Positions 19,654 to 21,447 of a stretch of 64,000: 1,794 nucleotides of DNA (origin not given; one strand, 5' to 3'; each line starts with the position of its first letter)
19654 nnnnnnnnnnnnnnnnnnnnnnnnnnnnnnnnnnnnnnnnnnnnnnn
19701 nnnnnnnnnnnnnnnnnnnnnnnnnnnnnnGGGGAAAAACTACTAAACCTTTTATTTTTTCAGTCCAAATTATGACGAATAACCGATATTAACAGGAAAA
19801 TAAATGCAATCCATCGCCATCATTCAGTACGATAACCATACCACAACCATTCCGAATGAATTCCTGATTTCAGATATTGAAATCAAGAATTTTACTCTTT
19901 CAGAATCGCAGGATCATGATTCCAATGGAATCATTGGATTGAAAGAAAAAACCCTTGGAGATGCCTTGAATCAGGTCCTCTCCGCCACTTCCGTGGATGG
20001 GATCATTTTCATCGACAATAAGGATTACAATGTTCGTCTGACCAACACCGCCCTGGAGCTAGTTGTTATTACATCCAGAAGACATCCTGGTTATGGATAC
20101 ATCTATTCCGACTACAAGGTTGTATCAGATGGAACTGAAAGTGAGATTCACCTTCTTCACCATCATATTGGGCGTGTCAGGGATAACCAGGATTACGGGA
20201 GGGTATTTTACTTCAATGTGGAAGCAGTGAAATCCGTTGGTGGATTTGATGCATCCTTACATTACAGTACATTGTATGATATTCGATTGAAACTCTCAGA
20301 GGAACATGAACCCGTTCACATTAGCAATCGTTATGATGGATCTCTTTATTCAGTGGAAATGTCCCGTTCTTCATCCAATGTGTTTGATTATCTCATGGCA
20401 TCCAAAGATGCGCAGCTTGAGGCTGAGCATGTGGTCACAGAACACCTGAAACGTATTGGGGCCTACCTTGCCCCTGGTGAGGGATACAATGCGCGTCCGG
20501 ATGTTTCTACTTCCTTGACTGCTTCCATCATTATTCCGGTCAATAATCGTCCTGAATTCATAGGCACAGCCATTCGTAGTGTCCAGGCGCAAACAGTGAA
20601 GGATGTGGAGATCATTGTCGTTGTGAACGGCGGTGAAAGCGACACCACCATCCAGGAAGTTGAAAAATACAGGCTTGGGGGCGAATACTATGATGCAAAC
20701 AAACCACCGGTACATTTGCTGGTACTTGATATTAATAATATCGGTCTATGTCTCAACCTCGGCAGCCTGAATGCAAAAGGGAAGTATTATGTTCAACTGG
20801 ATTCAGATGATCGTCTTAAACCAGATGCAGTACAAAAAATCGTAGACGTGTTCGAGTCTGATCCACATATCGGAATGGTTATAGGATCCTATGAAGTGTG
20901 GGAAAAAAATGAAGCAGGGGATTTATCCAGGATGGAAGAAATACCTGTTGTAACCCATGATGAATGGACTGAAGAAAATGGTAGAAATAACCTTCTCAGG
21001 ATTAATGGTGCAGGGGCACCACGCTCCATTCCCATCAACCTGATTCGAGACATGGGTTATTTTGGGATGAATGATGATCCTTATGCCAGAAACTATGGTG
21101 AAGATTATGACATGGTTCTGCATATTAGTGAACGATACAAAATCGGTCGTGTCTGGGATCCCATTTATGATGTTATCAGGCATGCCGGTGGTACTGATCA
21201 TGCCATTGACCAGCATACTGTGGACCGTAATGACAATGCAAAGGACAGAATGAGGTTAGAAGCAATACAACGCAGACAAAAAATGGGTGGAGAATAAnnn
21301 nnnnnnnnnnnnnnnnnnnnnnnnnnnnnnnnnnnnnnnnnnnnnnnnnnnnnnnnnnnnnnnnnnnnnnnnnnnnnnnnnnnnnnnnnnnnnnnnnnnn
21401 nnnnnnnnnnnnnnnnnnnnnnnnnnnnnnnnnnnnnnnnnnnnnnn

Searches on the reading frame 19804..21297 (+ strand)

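Call 67: search_protein_families(library=pfam, proteins=[window:19804-21297:+], max_evalue=0.00001)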
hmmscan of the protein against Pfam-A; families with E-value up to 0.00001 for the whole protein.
window:19804-21297:+ (497 aa): 1 family
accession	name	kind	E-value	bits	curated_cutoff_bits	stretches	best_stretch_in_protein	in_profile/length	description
PF00535.33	Glycos_transf_2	-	4.7e-20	72.6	23.3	1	241-361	1-114/168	Glycosyl transferase family 2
